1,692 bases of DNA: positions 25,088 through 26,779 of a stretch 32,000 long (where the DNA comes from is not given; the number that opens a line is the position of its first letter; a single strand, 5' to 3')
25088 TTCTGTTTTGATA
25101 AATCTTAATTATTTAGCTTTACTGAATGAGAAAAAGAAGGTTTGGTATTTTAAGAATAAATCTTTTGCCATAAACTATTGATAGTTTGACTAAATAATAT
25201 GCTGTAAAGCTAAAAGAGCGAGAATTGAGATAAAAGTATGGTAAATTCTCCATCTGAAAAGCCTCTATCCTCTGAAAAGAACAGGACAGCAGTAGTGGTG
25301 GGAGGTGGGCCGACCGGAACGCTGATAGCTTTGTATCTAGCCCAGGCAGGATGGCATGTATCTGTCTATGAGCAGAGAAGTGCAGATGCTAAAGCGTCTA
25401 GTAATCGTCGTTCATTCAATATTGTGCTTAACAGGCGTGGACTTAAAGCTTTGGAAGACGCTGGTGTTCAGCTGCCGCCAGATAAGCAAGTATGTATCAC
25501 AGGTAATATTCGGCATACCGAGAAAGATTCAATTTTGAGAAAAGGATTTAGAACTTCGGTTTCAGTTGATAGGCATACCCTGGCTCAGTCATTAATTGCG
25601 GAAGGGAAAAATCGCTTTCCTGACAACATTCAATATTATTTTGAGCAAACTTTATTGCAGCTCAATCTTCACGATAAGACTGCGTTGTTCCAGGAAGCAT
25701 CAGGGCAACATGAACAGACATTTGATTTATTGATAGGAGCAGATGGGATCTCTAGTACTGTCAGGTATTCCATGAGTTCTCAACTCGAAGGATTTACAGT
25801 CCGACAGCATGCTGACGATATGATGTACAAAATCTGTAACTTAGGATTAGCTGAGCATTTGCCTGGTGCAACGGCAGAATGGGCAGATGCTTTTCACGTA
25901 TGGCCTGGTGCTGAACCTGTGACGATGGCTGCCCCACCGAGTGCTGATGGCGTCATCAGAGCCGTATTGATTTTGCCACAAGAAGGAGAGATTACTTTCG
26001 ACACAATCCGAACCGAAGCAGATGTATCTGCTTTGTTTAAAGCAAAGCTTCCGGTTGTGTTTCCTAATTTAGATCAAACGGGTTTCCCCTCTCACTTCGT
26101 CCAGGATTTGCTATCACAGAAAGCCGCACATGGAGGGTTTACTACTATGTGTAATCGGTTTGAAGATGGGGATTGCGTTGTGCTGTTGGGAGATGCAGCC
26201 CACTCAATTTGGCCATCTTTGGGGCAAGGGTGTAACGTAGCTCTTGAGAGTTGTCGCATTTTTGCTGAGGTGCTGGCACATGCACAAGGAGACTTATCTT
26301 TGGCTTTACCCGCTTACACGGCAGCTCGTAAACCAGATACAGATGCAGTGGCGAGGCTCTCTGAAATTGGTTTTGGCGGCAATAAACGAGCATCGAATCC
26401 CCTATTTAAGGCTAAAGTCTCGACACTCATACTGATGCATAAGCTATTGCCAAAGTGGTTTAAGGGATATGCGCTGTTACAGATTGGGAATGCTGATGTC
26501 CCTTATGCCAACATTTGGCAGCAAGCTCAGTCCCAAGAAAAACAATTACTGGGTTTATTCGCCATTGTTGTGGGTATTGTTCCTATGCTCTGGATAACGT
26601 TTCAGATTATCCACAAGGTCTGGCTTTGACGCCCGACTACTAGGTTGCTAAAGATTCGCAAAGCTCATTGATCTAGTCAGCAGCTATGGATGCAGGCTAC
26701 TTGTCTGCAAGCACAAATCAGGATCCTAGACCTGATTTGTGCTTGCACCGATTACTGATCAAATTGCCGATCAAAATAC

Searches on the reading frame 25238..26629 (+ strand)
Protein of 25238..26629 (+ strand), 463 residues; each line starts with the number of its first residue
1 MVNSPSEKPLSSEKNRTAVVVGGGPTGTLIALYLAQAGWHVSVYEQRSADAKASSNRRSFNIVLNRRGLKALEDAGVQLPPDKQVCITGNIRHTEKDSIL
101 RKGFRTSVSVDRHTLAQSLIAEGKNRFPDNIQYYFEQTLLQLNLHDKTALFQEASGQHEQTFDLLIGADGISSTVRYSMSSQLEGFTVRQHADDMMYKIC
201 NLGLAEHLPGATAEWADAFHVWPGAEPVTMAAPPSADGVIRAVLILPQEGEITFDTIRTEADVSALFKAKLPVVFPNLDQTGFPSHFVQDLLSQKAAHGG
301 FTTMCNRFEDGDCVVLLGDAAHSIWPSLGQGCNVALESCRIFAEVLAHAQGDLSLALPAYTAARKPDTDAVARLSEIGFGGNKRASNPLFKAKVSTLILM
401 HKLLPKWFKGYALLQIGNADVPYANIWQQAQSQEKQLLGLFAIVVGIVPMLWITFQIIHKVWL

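Call 43: search_protein_families(library=pfam, proteins=[window:25238-26629:+], max_evalue=0.001)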
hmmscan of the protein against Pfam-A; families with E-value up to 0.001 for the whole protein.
window:25238-26629:+ (463 aa): 4 families
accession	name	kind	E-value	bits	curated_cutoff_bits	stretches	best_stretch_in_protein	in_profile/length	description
PF01494.25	FAD_binding_3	-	8e-19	68.5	22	1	18-372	4-346/349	FAD binding domain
PF01266.30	DAO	-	8.6e-07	29.2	27.9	1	18-57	2-41/353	FAD dependent oxidoreductase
PF07992.20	Pyr_redox_2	-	0.00011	22.1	26.1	1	12-50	139-177/291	Pyridine nucleotide-disulphide oxidoreductase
PF13450.12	NAD_binding_8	-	0.00028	21.5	21.9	1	20-48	1-29/68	NAD(P)-binding Rossmann-like domain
